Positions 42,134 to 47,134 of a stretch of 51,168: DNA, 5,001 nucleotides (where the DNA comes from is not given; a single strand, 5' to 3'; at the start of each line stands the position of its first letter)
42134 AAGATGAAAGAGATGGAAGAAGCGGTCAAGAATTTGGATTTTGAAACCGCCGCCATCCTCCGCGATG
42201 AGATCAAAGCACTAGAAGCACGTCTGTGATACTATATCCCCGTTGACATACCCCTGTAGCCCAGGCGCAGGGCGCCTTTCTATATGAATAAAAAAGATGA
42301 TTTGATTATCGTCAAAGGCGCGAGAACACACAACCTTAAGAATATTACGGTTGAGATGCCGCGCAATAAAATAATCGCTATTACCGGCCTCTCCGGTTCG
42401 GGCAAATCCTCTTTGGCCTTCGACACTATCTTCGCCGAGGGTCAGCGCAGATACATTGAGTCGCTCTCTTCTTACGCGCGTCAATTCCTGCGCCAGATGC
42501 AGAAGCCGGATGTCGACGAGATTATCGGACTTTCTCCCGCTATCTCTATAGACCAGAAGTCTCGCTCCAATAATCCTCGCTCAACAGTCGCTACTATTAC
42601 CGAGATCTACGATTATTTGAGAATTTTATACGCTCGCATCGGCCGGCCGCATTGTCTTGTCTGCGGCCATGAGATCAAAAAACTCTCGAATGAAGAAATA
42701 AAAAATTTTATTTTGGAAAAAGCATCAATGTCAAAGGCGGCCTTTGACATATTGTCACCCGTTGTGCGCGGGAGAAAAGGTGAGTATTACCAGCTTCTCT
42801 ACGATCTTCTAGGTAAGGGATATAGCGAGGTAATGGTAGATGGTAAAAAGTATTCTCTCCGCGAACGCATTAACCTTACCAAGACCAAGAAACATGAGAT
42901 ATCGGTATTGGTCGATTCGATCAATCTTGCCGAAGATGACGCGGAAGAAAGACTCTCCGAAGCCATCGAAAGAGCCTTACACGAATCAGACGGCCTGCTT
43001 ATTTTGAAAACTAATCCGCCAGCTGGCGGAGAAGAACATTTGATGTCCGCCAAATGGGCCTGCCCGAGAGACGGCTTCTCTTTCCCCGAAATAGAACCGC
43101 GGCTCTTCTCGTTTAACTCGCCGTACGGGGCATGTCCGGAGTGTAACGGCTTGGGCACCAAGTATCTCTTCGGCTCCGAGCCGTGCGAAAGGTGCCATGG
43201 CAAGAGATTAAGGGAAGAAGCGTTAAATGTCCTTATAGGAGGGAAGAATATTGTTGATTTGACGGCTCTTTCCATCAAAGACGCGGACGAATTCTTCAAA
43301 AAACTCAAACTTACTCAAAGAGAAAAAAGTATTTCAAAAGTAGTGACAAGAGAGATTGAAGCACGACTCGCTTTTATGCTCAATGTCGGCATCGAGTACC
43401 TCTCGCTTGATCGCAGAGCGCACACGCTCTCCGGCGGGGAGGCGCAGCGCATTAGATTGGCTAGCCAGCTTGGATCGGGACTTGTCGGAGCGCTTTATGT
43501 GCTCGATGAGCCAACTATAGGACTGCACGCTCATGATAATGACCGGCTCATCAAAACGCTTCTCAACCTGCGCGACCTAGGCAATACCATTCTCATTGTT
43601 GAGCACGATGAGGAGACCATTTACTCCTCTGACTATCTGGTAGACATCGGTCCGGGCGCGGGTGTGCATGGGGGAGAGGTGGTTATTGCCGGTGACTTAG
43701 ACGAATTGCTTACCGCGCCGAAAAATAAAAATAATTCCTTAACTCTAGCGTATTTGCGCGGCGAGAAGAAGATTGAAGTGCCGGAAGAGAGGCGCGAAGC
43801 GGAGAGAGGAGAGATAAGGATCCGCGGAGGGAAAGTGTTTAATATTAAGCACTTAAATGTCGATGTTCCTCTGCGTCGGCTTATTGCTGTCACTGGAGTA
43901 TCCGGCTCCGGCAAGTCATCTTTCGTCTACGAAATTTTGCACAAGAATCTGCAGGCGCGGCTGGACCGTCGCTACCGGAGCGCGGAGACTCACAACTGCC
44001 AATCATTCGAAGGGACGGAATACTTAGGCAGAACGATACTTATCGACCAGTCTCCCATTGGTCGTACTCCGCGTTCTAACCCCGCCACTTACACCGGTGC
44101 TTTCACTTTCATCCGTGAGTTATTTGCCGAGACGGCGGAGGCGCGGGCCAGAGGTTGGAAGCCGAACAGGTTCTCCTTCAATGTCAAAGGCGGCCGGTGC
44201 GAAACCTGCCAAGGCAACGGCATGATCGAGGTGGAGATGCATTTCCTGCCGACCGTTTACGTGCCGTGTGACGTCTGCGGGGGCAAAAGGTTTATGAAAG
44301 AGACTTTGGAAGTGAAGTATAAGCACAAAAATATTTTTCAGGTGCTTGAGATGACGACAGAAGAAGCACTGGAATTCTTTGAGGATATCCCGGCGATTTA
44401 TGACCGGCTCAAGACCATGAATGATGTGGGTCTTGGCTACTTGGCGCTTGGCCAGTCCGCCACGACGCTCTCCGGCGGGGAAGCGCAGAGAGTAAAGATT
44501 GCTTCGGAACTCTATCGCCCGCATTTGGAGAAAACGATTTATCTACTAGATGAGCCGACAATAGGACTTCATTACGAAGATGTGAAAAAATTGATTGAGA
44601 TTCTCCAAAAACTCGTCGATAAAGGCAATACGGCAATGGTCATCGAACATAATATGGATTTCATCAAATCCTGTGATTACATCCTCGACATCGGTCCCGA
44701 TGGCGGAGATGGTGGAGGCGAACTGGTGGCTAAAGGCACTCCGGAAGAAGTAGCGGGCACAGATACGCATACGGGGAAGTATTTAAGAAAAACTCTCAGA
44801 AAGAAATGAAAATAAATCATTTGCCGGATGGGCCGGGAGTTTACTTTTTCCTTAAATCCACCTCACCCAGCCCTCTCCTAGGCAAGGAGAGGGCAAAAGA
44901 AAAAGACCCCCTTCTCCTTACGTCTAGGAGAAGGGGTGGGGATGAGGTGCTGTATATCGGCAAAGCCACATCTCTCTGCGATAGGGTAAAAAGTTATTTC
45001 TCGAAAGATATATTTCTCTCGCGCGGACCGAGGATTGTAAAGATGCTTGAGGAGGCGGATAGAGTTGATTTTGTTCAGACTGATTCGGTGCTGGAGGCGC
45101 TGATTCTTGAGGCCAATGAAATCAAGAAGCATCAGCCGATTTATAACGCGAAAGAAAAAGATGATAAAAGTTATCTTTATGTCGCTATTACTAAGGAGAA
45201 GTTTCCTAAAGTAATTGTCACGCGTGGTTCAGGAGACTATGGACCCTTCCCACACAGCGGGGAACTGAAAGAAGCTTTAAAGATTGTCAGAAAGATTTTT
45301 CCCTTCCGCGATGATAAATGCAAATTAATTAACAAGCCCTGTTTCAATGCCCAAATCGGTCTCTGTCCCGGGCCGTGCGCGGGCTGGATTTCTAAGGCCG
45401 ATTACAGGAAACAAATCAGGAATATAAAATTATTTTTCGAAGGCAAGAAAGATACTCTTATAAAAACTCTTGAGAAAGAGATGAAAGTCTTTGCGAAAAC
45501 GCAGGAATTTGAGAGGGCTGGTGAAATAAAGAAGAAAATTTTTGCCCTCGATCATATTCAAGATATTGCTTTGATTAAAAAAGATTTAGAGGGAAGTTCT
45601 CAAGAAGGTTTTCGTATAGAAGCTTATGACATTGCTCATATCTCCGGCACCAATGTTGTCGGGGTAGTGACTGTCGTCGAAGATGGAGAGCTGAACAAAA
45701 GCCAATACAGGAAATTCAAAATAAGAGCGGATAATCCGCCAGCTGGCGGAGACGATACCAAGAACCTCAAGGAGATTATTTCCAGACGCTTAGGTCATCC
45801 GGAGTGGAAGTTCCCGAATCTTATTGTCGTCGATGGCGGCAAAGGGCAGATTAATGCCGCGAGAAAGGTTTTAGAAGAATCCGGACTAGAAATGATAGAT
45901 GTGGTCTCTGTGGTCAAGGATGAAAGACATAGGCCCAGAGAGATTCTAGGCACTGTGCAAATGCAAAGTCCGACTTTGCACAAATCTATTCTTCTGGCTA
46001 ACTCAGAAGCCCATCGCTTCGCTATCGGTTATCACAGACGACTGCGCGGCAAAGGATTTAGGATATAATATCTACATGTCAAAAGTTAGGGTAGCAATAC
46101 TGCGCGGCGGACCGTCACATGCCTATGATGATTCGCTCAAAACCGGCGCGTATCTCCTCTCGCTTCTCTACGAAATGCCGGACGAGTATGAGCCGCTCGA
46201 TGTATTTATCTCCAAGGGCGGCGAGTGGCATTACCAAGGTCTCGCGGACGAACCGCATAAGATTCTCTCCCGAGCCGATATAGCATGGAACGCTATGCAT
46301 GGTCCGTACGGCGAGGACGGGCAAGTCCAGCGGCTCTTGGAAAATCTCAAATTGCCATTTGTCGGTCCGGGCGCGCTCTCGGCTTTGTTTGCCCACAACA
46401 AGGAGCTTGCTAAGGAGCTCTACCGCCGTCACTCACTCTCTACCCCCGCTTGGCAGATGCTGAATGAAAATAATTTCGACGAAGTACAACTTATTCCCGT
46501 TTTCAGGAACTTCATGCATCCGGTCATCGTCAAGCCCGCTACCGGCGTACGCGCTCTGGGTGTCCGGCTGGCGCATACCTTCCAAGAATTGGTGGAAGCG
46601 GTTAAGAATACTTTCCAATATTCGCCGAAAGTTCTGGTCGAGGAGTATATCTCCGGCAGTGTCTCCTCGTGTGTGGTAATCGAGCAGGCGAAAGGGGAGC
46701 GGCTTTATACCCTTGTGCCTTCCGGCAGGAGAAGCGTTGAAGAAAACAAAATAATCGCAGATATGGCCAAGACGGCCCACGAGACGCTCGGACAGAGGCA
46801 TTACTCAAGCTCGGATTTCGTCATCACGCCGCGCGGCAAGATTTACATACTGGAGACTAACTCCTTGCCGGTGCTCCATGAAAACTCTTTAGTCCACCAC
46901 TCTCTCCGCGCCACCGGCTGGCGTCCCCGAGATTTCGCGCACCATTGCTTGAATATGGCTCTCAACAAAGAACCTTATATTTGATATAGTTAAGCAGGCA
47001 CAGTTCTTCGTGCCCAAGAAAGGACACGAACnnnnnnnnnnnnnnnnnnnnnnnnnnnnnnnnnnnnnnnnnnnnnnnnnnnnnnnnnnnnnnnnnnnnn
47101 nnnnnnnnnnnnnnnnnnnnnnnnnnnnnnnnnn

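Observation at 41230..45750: Perfect 16-bp palindrome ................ translated in-frame as Pro-Pro-Ala-Gly-Gly in uvrB, uvrA and uvrC (and in a DUF2779 nuclease gene)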

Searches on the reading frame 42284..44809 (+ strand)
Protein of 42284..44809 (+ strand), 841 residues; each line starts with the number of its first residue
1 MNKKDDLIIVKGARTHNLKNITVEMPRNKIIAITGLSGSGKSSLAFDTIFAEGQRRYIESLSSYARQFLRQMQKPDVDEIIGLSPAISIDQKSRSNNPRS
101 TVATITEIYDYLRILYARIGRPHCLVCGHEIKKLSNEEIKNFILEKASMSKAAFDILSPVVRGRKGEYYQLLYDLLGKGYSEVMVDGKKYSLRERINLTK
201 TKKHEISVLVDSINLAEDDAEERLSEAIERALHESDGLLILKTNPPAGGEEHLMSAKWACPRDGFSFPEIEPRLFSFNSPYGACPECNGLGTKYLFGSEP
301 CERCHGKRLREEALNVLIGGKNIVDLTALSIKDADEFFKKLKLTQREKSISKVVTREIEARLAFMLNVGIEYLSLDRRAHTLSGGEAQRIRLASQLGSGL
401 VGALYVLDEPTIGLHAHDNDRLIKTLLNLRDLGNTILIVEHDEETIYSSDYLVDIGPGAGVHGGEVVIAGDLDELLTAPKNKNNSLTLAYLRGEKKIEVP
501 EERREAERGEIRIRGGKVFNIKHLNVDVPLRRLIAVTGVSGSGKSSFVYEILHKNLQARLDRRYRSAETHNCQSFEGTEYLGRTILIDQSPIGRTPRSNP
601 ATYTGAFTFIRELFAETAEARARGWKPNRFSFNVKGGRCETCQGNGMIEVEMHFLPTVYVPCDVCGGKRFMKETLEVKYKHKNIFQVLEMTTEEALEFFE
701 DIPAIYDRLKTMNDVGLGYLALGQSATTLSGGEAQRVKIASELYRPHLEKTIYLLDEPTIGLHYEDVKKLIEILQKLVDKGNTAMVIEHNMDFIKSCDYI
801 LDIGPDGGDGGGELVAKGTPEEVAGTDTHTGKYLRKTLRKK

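Call 8: search_protein_families(library=pfam, proteins=[window:42284-44809:+])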
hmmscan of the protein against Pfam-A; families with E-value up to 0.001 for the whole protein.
window:42284-44809:+ (841 aa): 15 families
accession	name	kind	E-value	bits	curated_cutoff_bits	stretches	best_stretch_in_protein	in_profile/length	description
PF17760.6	UvrA_inter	-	8e-24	84.1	23.3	1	136-243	3-107/109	UvrA interaction domain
PF00005.33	ABC_tran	-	1.1e-20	75.1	25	1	695-759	79-136/137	ABC transporter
PF02463.25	SMC_N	-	8.5e-11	42.1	40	0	10-55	7-51/220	RecF/RecN/SMC N terminal domain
PF20703.3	nSTAND1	-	5.3e-08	33.3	27.1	0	527-557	29-59/379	Novel STAND NTPase 1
PF13304.12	AAA_21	-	2e-07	31.8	27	0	735-776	243-285/304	AAA domain, putative AbiEii toxin, Type IV TA system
PF00684.25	DnaJ_CXXCXGXG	-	6.7e-07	29.9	32.7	0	638-669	17-51/65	DnaJ central domain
PF13555.12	AAA_29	-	1.9e-06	27.9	27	0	21-44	15-38/61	P-loop containing region of AAA domain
PF13191.12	AAA_16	-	2.4e-06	28.6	32.6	0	532-575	25-63/167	AAA ATPase domain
PF13401.12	AAA_22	-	0.00015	22.5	27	0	531-564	5-33/130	AAA domain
PF13175.12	AAA_15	-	0.00018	21.7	32.1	0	750-784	329-363/374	AAA ATPase domain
PF25201.1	nSTAND6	-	0.00027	21.4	27.7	0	14-44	4-34/148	Novel STAND NTPase 6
PF20693.3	YobI-ATPase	-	0.00034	20.7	27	0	23-65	9-52/363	YobI-like P-loop NTPase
PF20720.3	nSTAND3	-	0.00038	20.6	27.2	0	15-48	4-37/155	Novel STAND NTPase 3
PF00485.24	PRK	-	0.0004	20.7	22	0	533-551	1-19/196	Phosphoribulokinase / Uridine kinase family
PF03193.22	RsgA_GTPase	-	0.00088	19.6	30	0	10-45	89-123/174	RsgA GTPase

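Call 14: search_solved_structures(query=window:42284-44809:+, show_alignments=2, max_evalue=1e-20)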
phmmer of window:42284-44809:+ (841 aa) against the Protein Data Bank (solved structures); distinct sequences matched with E-value up to 1e-20: 11.
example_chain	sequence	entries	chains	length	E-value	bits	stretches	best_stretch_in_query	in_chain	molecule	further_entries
9gxk_A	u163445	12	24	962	0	1056.1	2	297-838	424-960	UvrABC system protein A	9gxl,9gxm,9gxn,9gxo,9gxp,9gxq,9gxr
9gxw_A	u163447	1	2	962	0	1053.6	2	297-838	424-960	UvrABC system protein A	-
9gxu_A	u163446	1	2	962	0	1053.5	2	297-838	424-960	UvrABC system protein A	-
2r6f_A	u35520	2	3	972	0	1025.2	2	293-839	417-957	Excinuclease ABC subunit A | Excinuclease ABC, A subunit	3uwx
3pih_A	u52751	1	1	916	5.2e-290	967.1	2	293-837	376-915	UvrABC system protein A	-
3zqj_A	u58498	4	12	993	7.3e-286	953.4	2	298-836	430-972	UVRABC SYSTEM PROTEIN A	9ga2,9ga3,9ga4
9ga5_A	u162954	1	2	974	7.6e-286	953.3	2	298-836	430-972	UvrABC system protein A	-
3ux8_A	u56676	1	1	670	4.6e-258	861.4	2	317-839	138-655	Excinuclease ABC, A subunit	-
6n9l_A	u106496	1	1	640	1e-243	813.9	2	318-837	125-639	UvrABC system protein A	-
2vf7_A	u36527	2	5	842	1.6e-179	601.6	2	298-839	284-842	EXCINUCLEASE ABC, SUBUNIT A. | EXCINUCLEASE ABC SUBUNIT A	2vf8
7sh1_A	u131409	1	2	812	2.5e-137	462.1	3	584-835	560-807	Excinuclease ABC subunit UvrA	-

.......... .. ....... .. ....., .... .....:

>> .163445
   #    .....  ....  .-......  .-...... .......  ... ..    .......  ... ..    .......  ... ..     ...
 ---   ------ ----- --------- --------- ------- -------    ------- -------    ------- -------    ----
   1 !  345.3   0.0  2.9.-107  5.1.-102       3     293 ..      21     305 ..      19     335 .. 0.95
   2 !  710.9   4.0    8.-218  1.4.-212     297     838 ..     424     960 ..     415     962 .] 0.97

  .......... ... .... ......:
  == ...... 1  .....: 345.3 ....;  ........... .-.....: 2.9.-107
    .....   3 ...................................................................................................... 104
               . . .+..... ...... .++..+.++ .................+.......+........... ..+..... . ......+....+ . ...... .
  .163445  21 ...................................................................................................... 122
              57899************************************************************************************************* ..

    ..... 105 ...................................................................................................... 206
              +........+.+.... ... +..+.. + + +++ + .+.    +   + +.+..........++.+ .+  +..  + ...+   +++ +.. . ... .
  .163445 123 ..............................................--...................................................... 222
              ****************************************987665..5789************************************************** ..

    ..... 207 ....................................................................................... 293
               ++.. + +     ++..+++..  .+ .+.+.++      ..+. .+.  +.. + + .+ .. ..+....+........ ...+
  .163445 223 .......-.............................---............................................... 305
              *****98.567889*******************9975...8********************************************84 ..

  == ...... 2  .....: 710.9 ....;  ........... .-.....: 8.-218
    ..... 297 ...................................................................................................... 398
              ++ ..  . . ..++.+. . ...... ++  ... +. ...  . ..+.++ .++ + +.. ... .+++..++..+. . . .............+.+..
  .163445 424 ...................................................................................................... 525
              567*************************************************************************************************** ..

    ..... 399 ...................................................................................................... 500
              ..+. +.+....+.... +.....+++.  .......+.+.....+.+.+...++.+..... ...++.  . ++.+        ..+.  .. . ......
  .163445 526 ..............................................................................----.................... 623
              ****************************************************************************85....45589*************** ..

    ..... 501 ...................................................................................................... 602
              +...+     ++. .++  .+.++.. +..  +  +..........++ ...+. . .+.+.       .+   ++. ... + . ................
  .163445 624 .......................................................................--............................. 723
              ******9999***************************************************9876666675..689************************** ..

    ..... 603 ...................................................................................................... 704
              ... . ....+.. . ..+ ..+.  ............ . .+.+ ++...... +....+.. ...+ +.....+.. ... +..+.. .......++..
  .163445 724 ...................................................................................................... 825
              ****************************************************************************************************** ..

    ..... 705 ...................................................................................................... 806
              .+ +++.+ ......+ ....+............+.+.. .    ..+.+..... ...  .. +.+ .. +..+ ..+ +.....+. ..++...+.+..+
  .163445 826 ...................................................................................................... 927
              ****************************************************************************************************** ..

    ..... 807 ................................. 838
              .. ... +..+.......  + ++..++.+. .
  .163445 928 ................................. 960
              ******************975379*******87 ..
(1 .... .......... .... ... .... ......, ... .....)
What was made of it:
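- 42284..44809 (+): Host gene: uvrA (841 aa, lacking about 118 residues present in solved UvrA structures). PDB alignment in two blocks (call 14).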

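Call 41: find_related_loci(query=window:42284-44809:+, collection=metagenome_contigs, flank=4000)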
Query window:42284-44809:+ (841 aa) in metagenome_contigs; peptide patterns used: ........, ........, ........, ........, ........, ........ (x = any residue, [..] = any of these).
600 stretches matched a pattern (row limit reached: there are more); 559 encode a relative of the query (tblastn E <= 1e-3); the best 80 are kept; 80 distinct loci.
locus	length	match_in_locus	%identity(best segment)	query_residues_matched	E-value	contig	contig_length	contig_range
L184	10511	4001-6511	88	6-841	0e+0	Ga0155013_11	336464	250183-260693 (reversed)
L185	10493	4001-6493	86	5-841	0e+0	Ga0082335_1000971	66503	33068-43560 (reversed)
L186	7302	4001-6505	85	1-841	0e+0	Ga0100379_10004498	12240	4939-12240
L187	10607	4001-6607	84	3-841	0e+0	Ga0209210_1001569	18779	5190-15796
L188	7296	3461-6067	84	3-841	0e+0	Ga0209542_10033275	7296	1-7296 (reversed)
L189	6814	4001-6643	84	3-841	0e+0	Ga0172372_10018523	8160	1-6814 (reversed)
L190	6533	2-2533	83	3-841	0e+0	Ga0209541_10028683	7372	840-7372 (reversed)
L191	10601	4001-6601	82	6-841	0e+0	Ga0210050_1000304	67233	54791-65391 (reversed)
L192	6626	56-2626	80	2-835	0e+0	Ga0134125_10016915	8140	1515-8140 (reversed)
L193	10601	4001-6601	76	1-840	0e+0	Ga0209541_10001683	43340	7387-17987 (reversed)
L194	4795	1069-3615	78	1-824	0e+0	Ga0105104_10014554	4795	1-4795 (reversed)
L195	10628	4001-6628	77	1-839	0e+0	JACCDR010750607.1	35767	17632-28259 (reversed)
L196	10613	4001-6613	75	3-841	0e+0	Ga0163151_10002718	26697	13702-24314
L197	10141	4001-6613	75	3-838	0e+0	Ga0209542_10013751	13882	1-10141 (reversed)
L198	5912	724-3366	75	8-840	0e+0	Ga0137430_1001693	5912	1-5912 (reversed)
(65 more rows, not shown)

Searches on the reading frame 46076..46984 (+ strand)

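Call 8: search_protein_families(library=pfam, proteins=[window:46076-46984:+])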
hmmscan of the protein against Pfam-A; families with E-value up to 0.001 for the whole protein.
window:46076-46984:+ (302 aa): 7 families
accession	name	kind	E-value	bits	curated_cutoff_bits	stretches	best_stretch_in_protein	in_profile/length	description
PF07478.18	Dala_Dala_lig_C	-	8.3e-21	74.9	24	2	117-206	3-95/204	D-ala D-ala ligase C-terminus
PF01820.27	Dala_Dala_lig_N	-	1.7e-14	54.8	34.6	1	60-98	83-121/121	D-ala D-ala ligase N-terminus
PF14397.11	ATPgrasp_ST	-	1.7e-06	27.9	31.4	0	227-267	218-258/278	Sugar-transfer associated ATP-grasp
PF02786.22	CPSase_L_D2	-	3.3e-06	27.2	19.8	1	141-194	32-91/211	Carbamoyl-phosphate synthase L chain, ATP binding domain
PF02655.19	ATP-grasp_3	-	3.4e-06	27.7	23.2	1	110-210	5-87/160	ATP-grasp domain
PF08443.16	RimK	-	1.2e-05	25.4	21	1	106-197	1-87/188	RimK-like ATP-grasp domain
PF01071.24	GARS_A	-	0.00015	22.1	27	1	108-204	2-101/194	Phosphoribosylglycinamide synthetase, ATP-grasp (A) domain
